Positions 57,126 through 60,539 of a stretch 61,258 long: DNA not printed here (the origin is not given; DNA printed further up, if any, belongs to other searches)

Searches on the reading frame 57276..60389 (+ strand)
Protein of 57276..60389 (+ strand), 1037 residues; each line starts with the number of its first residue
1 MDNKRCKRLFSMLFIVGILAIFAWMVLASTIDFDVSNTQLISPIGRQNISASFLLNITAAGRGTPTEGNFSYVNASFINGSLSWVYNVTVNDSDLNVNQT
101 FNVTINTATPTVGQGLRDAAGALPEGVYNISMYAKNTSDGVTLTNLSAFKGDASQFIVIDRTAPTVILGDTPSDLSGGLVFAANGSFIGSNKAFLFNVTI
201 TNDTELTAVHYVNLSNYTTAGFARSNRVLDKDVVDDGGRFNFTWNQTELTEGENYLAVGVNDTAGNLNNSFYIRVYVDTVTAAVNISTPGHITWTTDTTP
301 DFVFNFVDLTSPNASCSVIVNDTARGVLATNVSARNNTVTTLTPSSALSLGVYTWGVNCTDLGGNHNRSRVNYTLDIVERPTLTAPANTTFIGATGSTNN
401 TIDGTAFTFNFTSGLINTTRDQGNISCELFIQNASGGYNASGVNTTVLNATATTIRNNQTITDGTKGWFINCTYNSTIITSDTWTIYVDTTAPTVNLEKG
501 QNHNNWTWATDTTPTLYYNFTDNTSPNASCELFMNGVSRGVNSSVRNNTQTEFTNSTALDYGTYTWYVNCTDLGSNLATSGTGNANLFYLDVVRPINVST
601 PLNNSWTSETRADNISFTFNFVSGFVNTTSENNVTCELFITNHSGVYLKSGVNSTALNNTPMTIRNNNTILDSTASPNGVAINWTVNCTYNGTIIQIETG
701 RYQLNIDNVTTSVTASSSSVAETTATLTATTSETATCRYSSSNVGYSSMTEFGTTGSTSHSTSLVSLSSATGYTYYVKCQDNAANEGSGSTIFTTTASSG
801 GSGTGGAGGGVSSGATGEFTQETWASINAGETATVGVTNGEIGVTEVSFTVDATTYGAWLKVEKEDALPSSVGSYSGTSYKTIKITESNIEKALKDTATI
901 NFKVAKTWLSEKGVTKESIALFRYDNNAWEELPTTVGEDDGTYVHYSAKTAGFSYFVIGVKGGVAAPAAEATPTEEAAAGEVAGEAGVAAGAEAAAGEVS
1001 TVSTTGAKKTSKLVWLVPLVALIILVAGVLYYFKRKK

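Call 13: search_protein_families(library=pfam, proteins=[window:57276-60389:+])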
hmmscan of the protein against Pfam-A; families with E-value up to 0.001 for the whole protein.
window:57276-60389:+ (1037 aa): 1 family
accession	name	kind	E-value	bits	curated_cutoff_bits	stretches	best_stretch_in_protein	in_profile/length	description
PF19077.6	Big_13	-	1.4e-10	42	27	1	294-376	23-101/102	Bacterial Ig-like domain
